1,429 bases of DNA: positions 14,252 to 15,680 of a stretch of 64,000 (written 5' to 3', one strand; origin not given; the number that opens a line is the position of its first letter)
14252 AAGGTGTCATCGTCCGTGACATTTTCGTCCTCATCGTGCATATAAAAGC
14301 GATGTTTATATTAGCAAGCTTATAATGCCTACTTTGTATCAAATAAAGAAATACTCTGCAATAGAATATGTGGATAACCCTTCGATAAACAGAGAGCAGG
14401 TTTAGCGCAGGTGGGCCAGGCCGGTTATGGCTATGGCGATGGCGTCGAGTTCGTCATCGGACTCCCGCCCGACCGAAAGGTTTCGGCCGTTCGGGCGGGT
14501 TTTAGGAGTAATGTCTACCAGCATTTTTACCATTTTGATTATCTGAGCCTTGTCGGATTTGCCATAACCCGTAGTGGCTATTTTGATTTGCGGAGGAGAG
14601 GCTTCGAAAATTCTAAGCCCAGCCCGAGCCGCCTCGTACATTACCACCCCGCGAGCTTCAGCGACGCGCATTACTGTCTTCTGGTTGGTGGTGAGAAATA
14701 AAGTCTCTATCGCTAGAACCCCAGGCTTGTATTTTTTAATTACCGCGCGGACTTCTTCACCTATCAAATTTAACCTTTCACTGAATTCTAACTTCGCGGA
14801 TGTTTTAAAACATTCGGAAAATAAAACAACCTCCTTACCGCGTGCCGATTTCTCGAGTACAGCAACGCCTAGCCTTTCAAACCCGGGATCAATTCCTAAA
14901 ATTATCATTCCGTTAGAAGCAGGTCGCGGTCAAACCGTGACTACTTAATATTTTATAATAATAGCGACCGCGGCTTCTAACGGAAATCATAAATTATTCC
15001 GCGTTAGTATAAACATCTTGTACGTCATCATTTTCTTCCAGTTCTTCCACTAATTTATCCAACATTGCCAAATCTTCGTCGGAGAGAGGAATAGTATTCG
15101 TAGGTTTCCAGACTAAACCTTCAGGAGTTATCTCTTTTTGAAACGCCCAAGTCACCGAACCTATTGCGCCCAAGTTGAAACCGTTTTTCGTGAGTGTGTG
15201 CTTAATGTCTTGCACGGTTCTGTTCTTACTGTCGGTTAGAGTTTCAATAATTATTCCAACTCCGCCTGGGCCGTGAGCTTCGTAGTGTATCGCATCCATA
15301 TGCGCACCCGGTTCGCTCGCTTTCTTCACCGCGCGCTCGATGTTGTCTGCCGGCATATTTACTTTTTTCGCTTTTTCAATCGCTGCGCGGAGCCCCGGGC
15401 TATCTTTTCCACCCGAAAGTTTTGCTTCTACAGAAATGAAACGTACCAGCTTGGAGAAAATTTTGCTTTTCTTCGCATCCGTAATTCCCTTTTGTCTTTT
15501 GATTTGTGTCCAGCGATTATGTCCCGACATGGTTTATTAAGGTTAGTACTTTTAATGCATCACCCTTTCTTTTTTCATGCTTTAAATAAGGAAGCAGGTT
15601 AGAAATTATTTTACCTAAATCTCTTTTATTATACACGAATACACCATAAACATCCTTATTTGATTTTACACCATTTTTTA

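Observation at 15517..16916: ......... homing endonuclease plus a 430-nt GC-rich, hairpin-dense non-coding element inserted between ruvB and yebC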

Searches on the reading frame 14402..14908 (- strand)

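Call 9: search_protein_families(library=pfam, proteins=[window:14402-14908:-], max_evalue=0.1)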
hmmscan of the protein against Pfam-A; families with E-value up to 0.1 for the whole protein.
window:14402-14908:- (168 aa): 1 family
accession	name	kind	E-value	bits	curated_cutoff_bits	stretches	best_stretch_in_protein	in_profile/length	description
PF02075.23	RuvC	-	9.7e-34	116.8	22.2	1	3-162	1-147/148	Crossover junction endodeoxyribonuclease RuvC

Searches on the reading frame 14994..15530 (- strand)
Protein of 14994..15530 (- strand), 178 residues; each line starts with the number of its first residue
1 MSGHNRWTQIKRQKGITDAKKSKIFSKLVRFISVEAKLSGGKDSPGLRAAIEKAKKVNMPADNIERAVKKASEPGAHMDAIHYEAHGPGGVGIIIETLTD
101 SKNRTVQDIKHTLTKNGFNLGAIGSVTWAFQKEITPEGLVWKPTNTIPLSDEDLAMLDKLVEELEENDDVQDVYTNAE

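Call 9: search_protein_families(library=pfam, proteins=[window:14994-15530:-], max_evalue=0.1)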
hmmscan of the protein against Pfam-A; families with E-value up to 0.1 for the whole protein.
window:14994-15530:- (178 aa): 3 families
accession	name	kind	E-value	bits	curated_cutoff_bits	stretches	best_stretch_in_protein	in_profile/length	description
PF01709.26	Transcrip_reg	-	3.5e-30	105.3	27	2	79-132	2-55/160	TACO1/YebC second and third domain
PF20772.2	TACO1_YebC_N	-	7.6e-23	81.2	36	1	5-72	1-71/73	TACO1/YebC protein N-terminal domain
PF14164.11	YqzH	-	0.081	13.4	30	0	145-175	22-52/64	YqzH-like protein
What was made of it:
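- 14994..15530 (-): yebC (short 178-aa TACO1/YebC form); its start is overlapped by 14 nt by the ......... ORF. Pfam TACO1_YebC_N 7.6e-23 and Transcrip_reg 3.5e-30 (call 9).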

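Call 29: find_encoding_contigs(protein=window:14994-15530:-, flank=4000, max_places=10)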
Protein window:14994-15530:- (178 aa): 2 contigs read that carry it; 2 places shown.
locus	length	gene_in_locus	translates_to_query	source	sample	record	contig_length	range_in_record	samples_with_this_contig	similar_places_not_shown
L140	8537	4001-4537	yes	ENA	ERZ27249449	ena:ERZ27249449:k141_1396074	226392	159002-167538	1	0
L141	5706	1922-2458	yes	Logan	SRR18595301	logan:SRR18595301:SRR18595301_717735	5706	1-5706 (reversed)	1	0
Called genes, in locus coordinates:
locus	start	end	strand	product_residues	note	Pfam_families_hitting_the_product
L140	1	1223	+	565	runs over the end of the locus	PF00437:T2SSE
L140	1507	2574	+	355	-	PF06068:TIP49 (faint), PF01078:Mg_chelatase (faint), PF05496:RuvB_N, PF00004:AAA, PF07728:AAA_5, PF17864:AAA_lid_4, PF05491:WHD_RuvB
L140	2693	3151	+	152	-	-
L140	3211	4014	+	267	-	PF14528:LAGLIDADG_3 (weak)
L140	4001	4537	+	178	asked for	PF20772:TACO1_YebC_N, PF01709:Transcrip_reg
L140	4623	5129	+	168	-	PF02075:RuvC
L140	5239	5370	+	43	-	-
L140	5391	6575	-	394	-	PF00579:tRNA-synt_1b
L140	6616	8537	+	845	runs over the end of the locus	PF00912:Transgly, PF00905:Transpeptidase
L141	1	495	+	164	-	?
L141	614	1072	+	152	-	-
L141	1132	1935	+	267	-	PF14528:LAGLIDADG_3 (weak)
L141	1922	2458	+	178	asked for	PF20772:TACO1_YebC_N, PF01709:Transcrip_reg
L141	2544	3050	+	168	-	PF02075:RuvC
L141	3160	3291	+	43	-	-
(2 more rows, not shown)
